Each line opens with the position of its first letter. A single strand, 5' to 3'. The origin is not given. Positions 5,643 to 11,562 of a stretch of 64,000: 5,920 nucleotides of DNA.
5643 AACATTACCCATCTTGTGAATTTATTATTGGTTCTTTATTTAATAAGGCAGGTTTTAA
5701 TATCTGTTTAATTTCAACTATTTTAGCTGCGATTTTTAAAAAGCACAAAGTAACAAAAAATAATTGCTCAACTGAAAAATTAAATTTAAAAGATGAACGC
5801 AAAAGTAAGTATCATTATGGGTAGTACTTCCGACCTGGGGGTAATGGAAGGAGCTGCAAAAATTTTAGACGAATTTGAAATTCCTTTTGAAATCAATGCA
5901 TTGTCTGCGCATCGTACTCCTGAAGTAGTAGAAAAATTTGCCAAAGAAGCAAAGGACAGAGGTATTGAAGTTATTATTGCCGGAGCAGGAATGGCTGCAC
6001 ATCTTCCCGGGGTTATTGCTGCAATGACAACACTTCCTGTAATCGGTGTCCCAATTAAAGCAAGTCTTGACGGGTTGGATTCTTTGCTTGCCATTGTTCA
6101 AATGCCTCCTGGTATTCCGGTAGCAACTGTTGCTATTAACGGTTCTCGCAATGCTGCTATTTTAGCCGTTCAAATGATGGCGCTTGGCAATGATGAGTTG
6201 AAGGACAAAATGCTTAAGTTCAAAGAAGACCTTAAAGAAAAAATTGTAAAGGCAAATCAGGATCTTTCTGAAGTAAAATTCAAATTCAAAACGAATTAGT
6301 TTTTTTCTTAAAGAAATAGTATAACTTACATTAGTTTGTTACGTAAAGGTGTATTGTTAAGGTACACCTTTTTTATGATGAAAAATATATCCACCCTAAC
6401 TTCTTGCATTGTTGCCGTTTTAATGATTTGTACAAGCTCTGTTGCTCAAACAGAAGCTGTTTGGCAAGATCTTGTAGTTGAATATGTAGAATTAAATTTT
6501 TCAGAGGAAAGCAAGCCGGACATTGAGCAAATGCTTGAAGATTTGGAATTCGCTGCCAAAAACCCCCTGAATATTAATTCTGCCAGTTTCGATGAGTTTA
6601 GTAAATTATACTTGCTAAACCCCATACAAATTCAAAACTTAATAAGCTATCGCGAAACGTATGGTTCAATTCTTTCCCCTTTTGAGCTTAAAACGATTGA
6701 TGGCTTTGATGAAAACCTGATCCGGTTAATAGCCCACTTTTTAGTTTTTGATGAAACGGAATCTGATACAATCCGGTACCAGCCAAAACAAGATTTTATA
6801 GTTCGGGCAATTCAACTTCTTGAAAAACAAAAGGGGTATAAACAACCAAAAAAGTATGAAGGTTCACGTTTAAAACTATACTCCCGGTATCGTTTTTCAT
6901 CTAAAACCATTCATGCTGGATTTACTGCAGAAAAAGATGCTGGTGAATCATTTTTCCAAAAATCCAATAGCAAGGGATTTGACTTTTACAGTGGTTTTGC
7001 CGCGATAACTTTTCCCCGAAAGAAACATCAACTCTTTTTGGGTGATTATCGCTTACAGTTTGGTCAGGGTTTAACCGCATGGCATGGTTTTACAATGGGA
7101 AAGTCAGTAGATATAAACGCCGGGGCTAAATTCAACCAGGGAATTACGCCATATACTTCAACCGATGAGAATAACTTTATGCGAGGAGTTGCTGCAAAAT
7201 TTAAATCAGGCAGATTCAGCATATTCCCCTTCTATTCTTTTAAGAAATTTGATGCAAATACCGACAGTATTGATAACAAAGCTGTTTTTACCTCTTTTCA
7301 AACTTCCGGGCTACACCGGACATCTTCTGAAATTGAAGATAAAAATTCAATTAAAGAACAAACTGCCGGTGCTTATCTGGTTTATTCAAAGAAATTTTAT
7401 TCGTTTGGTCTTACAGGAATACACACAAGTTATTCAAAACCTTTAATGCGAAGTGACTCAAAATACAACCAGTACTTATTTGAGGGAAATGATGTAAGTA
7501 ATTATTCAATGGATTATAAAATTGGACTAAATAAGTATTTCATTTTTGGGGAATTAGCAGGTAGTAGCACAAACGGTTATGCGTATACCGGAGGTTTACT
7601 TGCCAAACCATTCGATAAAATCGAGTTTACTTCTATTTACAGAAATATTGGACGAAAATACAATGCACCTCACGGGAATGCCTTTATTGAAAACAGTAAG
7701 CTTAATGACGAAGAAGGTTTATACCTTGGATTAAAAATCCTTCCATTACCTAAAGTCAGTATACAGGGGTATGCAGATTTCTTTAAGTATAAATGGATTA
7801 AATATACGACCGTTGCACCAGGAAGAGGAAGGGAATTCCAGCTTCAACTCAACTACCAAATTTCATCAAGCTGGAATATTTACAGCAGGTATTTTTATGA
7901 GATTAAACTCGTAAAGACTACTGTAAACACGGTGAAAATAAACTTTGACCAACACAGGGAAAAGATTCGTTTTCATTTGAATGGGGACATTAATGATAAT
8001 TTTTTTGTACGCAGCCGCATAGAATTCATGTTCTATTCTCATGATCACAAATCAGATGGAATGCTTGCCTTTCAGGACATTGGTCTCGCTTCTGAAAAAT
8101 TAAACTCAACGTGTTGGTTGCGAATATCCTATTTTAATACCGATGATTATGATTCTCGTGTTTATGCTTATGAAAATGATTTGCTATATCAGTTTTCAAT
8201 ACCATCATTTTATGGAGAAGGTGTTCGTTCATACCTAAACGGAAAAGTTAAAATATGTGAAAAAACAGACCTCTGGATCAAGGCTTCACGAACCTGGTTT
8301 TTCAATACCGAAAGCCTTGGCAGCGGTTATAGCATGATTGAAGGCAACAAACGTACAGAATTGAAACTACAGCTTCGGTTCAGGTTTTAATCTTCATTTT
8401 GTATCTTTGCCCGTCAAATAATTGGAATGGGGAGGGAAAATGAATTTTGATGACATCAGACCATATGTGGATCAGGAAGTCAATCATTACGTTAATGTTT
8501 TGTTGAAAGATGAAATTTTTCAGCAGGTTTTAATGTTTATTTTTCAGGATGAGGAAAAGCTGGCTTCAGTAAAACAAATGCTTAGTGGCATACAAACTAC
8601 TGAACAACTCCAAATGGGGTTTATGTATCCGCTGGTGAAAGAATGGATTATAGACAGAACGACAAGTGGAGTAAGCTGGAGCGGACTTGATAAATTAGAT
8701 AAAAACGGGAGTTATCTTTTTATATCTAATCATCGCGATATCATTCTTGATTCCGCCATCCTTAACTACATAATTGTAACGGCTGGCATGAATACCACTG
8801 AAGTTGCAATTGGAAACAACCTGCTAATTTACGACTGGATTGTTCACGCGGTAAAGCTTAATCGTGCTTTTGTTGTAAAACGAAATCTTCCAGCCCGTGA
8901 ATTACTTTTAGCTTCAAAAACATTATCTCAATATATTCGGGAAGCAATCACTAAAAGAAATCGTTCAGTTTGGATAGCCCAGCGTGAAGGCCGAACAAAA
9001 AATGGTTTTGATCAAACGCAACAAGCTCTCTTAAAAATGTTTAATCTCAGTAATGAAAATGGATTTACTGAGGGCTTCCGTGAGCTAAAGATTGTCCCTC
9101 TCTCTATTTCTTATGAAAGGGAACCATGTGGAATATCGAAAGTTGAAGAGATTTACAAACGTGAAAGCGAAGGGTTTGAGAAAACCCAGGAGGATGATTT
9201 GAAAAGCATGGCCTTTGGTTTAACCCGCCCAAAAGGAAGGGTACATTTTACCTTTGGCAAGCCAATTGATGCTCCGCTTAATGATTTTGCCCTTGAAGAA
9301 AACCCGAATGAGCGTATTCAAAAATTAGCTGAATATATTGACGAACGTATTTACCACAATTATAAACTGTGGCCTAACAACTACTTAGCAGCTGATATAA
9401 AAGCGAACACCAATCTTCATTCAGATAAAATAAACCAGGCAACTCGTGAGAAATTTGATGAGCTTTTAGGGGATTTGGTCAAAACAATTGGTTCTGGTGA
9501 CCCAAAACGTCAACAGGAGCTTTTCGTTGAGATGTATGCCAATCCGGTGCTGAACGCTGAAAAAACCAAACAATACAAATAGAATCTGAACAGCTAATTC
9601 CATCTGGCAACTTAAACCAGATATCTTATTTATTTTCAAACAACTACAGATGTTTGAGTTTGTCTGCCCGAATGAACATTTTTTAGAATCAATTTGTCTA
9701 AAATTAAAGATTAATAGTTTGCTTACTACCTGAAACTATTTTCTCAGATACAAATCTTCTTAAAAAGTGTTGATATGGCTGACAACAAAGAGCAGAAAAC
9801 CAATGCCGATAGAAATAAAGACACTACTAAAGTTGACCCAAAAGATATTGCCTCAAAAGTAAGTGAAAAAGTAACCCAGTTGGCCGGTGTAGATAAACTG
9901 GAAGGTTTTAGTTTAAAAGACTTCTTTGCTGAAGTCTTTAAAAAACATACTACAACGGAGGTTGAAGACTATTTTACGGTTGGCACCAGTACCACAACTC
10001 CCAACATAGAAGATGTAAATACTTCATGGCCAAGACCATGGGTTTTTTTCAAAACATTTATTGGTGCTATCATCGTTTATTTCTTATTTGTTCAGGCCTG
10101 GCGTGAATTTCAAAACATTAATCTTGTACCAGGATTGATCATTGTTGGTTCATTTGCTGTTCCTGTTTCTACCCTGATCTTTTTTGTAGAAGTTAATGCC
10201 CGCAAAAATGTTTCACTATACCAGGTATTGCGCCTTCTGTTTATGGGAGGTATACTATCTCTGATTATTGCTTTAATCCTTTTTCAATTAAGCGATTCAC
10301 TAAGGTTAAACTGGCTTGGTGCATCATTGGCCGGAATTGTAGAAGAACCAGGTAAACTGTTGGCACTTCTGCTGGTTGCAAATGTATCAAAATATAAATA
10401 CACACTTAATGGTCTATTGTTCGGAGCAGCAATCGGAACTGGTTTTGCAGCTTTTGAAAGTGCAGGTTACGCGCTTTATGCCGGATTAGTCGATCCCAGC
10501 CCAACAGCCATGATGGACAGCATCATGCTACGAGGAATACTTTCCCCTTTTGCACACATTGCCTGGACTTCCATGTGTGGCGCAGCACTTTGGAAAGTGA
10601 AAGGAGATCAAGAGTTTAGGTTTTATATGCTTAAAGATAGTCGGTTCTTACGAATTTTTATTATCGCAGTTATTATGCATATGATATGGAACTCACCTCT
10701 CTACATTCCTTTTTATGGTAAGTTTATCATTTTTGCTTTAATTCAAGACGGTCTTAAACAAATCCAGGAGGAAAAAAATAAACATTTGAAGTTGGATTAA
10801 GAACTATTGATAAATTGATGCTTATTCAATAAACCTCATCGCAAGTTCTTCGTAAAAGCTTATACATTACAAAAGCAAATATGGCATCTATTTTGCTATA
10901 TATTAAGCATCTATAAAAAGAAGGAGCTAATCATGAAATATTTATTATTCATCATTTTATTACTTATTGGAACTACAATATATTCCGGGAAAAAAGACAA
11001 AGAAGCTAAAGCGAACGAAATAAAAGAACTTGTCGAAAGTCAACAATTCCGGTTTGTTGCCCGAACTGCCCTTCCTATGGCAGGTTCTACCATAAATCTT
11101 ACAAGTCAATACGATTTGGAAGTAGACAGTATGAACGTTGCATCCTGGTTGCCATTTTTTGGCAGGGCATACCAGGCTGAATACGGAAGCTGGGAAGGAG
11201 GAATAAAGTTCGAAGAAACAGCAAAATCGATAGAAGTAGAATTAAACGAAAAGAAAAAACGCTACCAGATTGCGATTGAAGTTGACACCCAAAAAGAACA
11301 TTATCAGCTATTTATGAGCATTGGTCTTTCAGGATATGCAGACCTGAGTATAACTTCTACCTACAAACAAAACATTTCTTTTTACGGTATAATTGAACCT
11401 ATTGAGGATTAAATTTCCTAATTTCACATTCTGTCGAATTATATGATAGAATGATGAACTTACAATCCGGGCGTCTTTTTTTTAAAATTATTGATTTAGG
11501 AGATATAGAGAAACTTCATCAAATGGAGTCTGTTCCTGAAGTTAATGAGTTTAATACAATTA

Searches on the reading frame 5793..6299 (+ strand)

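Call 85: search_protein_families(library=pfam, max_evalue=0.00001, proteins=[window:5793-6299:+])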
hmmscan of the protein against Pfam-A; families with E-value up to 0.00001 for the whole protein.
window:5793-6299:+ (168 aa): 2 families
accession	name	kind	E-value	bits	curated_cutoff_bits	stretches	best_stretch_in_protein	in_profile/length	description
PF00731.26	AIRC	-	2.3e-64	215.8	30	1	4-149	1-147/148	AIR carboxylase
PF13685.12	Fe-ADH_2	-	1.8e-06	28.5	28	1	4-104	21-122/149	Iron-containing alcohol dehydrogenase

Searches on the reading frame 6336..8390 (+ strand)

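Call 85: search_protein_families(library=pfam, max_evalue=0.00001, proteins=[window:6336-8390:+])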
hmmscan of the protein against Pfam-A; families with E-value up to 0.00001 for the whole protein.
window:6336-8390:+ (684 aa): 1 family
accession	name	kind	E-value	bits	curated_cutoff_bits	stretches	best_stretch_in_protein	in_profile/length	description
PF12836.13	HHH_3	-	7e-08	32.9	27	1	75-136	3-64/65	Helix-hairpin-helix motif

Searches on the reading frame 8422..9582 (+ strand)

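Call 85: search_protein_families(library=pfam, max_evalue=0.00001, proteins=[window:8422-9582:+])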
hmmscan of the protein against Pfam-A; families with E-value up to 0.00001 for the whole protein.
window:8422-9582:+ (386 aa): 1 family
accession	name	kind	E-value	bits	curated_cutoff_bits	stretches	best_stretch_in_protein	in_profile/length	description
PF01553.26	Acyltransferase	-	9.9e-06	25.8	23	0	86-195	4-105/132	Acyltransferase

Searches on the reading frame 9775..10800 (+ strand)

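Call 85: search_protein_families(library=pfam, max_evalue=0.00001, proteins=[window:9775-10800:+])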
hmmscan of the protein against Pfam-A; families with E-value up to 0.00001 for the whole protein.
window:9775-10800:+ (341 aa): 1 family
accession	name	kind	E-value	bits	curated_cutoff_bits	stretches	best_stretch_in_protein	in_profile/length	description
PF13367.11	PrsW-protease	-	2.3e-25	89.7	23.5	1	152-311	6-176/196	PrsW family intramembrane metalloprotease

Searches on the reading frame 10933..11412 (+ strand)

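Call 85: search_protein_families(library=pfam, max_evalue=0.00001, proteins=[window:10933-11412:+])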
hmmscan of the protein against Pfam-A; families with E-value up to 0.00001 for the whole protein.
window:10933-11412:+ (159 aa): 1 family
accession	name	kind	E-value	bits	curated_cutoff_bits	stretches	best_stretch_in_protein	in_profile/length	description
PF14059.11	DUF4251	-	7.2e-31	107.4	27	1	23-154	3-133/133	Domain of unknown function (DUF4251)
